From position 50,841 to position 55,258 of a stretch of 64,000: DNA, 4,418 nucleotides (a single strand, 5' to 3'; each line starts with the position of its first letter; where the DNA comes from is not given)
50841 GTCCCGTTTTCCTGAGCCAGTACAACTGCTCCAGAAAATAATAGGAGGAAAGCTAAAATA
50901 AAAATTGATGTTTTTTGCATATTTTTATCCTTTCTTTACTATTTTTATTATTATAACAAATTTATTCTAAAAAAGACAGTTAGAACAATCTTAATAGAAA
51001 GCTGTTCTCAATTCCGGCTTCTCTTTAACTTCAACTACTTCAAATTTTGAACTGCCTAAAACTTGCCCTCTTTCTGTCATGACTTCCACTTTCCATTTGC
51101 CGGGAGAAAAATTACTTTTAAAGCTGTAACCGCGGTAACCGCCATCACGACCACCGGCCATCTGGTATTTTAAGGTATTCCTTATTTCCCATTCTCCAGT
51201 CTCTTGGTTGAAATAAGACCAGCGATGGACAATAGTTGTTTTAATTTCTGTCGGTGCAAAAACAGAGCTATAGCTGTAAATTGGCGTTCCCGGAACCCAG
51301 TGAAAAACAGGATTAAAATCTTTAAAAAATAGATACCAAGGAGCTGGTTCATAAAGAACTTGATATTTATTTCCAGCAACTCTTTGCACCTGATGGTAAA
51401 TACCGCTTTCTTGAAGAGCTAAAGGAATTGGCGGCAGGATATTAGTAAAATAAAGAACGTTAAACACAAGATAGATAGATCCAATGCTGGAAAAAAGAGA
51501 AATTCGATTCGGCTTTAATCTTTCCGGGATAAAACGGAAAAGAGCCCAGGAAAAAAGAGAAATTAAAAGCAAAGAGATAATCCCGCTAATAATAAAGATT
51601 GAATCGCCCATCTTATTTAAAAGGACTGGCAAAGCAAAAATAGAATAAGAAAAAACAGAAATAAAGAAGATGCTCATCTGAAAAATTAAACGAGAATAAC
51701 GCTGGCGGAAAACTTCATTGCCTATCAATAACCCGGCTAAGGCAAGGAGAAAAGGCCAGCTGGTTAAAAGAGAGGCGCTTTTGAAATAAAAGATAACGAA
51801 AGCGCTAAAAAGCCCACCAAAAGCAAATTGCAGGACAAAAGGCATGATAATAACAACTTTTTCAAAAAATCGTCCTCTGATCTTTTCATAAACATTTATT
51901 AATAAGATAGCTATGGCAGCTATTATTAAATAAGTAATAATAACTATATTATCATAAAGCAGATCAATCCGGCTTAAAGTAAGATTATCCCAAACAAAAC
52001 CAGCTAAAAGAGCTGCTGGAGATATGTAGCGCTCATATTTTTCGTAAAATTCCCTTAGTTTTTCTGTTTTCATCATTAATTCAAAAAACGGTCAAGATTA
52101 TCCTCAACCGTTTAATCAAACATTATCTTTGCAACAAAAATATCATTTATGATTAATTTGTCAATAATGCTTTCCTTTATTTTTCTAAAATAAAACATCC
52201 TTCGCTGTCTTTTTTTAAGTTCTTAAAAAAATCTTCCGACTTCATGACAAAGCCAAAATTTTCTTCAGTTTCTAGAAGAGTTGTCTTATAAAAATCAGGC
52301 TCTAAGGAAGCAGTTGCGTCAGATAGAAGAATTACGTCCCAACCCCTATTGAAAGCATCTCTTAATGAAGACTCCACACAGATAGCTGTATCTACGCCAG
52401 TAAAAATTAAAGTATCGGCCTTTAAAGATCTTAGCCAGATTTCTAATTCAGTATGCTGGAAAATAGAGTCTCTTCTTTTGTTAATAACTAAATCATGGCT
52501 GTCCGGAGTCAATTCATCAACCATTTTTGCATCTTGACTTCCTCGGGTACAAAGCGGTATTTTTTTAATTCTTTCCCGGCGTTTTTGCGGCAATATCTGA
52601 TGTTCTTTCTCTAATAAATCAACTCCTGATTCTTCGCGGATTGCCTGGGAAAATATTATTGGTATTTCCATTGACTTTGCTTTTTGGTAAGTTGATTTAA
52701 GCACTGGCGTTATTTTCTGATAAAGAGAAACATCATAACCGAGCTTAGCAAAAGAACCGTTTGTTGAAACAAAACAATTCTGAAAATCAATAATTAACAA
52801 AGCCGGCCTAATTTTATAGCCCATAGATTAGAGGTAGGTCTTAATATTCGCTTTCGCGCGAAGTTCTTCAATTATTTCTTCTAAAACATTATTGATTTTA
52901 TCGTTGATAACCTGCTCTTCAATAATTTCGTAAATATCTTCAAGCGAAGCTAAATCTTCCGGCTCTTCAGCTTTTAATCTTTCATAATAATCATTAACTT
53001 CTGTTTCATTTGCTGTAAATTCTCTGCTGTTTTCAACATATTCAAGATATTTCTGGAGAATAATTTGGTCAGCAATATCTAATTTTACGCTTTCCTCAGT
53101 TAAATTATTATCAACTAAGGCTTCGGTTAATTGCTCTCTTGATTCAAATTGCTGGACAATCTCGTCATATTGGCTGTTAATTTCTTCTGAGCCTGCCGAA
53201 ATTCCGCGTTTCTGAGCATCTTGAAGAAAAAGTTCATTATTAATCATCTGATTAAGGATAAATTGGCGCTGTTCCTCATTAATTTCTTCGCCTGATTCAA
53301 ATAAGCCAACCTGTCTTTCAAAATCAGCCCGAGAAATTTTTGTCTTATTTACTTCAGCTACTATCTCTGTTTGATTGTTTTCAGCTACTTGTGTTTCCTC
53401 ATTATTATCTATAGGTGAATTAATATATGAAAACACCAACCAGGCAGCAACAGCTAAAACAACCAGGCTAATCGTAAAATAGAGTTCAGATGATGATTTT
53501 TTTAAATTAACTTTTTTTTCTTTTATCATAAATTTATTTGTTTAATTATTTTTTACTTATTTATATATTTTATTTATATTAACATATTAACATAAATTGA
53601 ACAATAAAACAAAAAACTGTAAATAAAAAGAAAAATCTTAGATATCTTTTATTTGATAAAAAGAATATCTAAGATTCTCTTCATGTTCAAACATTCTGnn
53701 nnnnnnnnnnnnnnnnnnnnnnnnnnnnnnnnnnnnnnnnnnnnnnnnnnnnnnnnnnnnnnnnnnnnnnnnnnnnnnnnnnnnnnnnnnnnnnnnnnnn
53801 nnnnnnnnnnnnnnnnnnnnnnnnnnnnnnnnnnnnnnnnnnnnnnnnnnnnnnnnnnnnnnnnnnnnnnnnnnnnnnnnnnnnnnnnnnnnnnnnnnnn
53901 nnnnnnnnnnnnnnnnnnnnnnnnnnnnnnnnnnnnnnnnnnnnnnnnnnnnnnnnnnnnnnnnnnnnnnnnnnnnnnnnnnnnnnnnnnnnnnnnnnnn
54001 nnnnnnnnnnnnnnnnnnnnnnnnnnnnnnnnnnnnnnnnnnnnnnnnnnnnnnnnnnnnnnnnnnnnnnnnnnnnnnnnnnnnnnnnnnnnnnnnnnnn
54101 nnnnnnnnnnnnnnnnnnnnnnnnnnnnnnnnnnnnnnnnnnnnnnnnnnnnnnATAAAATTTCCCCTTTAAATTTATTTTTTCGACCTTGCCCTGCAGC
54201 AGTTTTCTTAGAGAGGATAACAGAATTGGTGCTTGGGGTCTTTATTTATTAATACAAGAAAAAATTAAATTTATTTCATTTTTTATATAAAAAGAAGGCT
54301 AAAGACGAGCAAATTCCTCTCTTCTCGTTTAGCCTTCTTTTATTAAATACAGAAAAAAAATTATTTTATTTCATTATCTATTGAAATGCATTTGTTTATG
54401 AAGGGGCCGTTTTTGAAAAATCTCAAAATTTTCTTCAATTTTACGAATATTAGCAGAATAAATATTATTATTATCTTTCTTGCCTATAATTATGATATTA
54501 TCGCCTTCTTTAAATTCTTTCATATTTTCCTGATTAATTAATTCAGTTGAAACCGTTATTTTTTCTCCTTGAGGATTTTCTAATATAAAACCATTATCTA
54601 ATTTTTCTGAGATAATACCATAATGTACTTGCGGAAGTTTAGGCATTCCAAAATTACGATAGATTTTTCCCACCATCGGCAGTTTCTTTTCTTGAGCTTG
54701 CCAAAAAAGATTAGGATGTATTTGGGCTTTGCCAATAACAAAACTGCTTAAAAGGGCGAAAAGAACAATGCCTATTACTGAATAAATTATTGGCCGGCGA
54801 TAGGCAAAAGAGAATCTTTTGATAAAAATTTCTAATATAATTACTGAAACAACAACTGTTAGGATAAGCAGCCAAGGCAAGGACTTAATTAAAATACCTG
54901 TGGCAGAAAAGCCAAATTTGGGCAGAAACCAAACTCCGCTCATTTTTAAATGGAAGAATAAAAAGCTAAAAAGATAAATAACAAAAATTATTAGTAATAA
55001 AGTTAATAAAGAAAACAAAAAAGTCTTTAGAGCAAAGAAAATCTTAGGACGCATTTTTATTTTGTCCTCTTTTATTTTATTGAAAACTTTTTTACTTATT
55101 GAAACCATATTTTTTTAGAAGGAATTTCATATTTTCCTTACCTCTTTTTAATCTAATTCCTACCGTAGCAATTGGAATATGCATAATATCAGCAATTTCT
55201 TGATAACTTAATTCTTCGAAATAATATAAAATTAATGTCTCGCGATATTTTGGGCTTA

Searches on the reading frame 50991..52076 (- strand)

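Call 21: search_protein_families(library=ncbifam, proteins=[window:50991-52076:-], max_evalue=0.01)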
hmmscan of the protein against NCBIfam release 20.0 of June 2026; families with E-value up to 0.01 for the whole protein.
window:50991-52076:- (361 aa): 0 families

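Call 46: search_protein_families(library=pfam, proteins=[window:50991-52076:-], max_evalue=0.1)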
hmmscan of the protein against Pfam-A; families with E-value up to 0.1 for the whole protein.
window:50991-52076:- (361 aa): 1 family
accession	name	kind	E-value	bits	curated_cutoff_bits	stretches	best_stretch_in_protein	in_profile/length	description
PF11141.13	DUF2914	-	7.8e-15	54.8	23.6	1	279-347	1-62/62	Protein of unknown function (DUF2914)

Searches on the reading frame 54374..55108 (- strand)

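Call 21: search_protein_families(library=ncbifam, proteins=[window:54374-55108:-], max_evalue=0.01)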
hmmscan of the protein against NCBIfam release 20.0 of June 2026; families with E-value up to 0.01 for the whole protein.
window:54374-55108:- (244 aa): 0 families

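Call 46: search_protein_families(library=pfam, proteins=[window:54374-55108:-], max_evalue=0.1)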
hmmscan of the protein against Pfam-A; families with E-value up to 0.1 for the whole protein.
window:54374-55108:- (244 aa): 1 family
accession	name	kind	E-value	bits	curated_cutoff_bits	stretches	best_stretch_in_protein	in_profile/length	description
PF24957.1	DrmE_C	-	0.011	15.8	27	1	170-228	9-69/181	DISARM protein DrmE, C-terminal domain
